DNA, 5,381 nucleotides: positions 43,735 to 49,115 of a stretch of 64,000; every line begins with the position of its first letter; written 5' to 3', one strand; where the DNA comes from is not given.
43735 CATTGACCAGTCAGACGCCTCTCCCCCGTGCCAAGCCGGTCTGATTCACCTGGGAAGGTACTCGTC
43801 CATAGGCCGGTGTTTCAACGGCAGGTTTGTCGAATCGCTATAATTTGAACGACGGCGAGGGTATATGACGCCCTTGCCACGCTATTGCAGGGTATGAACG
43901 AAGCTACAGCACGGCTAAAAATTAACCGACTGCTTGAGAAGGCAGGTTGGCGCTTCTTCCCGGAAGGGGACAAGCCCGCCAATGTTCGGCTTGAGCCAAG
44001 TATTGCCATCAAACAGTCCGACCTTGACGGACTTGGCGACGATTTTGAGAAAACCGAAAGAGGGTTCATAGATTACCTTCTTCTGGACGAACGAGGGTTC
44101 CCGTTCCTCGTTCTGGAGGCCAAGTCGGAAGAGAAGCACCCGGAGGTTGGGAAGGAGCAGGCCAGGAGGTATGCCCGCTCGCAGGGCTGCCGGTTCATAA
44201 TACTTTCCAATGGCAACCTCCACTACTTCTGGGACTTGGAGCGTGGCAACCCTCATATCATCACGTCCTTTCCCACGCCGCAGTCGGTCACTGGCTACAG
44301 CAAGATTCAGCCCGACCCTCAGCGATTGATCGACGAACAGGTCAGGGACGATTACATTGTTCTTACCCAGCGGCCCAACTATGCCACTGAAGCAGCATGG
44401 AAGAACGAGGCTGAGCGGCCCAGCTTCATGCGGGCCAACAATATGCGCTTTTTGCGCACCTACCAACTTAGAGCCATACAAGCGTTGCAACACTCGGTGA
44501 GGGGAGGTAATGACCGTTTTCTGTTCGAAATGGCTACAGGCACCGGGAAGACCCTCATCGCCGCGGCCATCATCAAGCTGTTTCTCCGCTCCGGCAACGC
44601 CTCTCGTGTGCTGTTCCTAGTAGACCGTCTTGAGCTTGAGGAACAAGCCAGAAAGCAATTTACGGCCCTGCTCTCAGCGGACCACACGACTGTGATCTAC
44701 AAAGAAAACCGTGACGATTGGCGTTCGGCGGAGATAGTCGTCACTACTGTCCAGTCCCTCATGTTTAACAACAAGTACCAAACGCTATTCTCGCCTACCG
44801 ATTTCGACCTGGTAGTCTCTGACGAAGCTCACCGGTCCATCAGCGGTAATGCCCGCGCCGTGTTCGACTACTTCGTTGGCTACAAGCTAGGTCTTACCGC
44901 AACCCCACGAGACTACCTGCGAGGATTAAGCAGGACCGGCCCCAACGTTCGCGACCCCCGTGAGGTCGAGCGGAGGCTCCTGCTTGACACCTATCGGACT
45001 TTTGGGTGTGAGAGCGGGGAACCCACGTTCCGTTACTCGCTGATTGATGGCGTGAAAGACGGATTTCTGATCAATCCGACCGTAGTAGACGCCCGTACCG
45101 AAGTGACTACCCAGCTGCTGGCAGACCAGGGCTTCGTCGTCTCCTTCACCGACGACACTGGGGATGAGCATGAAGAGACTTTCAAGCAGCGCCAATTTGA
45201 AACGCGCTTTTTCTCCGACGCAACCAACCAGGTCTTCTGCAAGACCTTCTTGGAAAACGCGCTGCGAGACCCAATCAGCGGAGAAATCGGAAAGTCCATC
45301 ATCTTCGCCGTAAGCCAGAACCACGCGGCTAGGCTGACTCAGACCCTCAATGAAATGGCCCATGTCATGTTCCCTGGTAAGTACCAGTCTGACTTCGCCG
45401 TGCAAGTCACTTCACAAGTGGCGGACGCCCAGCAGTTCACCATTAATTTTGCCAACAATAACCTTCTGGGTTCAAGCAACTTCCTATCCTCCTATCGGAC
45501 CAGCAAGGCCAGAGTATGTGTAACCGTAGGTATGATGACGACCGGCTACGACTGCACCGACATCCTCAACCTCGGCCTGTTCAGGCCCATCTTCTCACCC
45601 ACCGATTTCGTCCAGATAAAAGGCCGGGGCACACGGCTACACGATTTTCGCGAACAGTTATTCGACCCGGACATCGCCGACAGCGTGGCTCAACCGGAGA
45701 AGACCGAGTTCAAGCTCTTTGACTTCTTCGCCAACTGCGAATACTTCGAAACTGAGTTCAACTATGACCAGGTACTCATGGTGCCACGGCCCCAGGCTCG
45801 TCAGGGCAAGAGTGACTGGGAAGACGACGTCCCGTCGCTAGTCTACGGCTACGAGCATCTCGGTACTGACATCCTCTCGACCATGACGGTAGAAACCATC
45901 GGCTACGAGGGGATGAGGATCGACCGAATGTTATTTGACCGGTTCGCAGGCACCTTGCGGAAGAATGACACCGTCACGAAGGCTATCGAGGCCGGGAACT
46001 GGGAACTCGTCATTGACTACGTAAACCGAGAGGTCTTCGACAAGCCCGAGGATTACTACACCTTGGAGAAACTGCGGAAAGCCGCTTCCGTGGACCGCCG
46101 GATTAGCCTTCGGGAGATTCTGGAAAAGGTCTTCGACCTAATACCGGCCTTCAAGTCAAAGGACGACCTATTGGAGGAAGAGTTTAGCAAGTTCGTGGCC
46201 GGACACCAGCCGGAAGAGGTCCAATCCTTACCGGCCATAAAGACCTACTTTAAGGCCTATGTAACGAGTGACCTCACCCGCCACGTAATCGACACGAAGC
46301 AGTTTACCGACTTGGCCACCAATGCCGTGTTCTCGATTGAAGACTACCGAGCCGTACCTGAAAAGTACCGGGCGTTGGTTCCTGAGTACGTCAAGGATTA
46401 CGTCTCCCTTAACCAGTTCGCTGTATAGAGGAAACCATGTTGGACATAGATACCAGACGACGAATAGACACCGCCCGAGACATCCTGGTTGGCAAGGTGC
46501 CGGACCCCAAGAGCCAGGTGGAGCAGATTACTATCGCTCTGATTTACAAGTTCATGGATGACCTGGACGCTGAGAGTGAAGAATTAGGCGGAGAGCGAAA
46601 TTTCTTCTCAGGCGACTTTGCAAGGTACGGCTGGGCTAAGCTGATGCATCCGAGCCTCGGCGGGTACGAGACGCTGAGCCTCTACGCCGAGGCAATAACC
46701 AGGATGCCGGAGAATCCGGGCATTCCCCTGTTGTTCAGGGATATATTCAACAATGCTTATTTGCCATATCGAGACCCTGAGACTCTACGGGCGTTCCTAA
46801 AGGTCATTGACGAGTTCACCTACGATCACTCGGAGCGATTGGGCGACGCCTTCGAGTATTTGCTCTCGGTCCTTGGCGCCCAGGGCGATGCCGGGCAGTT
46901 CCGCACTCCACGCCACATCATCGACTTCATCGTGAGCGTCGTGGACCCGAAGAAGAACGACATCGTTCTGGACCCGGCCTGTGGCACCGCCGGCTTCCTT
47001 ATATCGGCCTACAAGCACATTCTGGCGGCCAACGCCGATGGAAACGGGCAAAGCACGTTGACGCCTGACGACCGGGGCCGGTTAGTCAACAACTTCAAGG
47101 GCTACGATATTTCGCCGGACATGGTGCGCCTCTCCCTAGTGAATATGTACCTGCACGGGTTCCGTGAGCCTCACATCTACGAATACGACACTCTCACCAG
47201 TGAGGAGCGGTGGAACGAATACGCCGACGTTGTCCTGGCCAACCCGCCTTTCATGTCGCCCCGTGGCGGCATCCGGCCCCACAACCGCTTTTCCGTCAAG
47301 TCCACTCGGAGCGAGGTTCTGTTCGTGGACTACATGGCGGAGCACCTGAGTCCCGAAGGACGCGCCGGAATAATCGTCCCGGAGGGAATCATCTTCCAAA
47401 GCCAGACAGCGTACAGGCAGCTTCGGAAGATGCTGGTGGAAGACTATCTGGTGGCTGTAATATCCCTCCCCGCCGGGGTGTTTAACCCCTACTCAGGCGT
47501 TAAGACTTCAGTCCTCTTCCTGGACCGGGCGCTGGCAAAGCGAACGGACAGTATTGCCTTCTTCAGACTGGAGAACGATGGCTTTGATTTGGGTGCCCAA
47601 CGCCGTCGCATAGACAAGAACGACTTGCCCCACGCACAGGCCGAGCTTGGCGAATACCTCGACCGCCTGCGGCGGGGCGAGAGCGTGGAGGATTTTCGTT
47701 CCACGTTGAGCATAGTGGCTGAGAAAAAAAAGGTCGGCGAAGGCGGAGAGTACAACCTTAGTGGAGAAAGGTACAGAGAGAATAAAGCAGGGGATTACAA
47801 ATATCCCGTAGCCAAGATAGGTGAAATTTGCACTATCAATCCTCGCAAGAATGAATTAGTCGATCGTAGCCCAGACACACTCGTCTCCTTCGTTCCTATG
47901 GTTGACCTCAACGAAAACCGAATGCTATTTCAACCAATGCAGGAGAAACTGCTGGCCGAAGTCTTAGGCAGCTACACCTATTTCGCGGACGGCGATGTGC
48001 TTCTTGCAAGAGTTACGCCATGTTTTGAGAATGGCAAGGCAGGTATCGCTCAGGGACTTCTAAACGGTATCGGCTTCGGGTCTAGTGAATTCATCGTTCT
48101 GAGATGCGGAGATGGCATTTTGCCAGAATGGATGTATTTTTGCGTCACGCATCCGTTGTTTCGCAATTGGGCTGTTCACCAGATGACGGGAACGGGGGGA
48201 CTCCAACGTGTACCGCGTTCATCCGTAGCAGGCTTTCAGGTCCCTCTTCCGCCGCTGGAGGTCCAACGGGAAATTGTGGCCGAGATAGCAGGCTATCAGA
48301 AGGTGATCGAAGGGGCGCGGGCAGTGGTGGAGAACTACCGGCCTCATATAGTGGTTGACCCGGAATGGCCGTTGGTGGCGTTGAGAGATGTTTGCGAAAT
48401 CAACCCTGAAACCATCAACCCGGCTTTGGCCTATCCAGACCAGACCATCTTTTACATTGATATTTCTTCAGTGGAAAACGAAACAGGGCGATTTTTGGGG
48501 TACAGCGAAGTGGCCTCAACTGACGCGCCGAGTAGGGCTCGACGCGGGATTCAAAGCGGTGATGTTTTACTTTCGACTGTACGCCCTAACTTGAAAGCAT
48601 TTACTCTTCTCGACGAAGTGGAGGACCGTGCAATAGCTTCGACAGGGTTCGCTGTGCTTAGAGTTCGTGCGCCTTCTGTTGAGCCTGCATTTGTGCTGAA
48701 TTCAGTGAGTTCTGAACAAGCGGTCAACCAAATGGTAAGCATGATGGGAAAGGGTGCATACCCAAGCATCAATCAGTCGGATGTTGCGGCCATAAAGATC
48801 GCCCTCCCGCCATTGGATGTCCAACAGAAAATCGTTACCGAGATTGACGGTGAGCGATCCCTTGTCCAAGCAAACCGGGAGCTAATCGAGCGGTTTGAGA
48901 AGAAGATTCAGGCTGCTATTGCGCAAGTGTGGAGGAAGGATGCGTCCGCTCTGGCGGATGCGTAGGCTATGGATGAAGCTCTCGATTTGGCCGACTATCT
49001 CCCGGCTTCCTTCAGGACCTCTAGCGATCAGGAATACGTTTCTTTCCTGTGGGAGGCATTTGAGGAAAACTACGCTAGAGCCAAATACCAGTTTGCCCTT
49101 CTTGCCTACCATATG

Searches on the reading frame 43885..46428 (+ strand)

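Call 89: search_protein_families(library=pfam, proteins=[window:43885-46428:+], max_evalue=0.0001)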
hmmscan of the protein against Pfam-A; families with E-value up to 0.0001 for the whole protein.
window:43885-46428:+ (847 aa): 5 families
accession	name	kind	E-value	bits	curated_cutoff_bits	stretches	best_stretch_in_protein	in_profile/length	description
PF04851.21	ResIII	-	4.1e-38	131.3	22.5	1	190-342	4-163/164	Type III restriction enzyme, res subunit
PF18766.7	SWI2_SNF2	-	1e-13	51.9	26.7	1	193-342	1-156/221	SWI2/SNF2 ATPase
PF00270.35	DEAD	-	2.9e-11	43.8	26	1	193-341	3-160/167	DEAD/DEAH box helicase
PF04313.20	HSDR_N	-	3.6e-07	30.7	25.1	1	56-121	122-195/198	Type I restriction enzyme R protein N terminus (HSDR_N)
PF13588.12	HSDR_N_2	-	3.4e-06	27.5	25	1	57-122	34-100/110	Type I restriction enzyme R protein N terminus (HSDR_N)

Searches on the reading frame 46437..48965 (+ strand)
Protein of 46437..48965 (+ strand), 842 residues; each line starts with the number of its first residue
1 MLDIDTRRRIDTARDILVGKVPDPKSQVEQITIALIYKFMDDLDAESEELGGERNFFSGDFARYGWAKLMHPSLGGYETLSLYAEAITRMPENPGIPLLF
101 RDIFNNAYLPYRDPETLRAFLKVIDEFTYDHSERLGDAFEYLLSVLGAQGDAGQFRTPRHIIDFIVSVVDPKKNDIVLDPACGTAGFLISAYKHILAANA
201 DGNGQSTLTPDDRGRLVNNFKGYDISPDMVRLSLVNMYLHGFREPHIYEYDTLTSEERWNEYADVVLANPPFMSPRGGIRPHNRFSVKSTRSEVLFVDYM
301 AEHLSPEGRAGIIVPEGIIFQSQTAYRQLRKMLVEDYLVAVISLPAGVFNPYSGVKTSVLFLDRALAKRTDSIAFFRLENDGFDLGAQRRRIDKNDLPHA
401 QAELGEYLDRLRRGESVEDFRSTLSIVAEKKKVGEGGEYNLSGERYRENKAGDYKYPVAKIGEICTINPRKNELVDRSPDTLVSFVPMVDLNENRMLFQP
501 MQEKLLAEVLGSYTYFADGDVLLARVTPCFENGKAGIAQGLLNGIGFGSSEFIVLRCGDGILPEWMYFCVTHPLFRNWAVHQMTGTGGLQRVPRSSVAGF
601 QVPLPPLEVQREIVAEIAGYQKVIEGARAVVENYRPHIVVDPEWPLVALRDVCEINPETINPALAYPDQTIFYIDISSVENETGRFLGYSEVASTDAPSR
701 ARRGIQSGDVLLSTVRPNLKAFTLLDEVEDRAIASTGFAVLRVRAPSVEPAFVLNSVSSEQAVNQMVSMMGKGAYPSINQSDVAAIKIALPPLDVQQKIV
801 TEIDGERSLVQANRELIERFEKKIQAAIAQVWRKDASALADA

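Call 89: search_protein_families(library=pfam, proteins=[window:46437-48965:+], max_evalue=0.0001)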
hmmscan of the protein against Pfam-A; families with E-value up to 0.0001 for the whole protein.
window:46437-48965:+ (842 aa): 3 families
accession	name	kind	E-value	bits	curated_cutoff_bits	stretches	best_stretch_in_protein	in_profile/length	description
PF02384.22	N6_Mtase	-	1.8e-48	165.9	20.4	1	133-450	4-306/311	N-6 DNA Methylase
PF01420.25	Methylase_S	-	6.3e-10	39.9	22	1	643-801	3-147/168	Type I restriction modification DNA specificity domain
PF07669.17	Eco57I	-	7.4e-06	26.6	25.3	1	258-340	70-160/171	Eco57I restriction-modification methylase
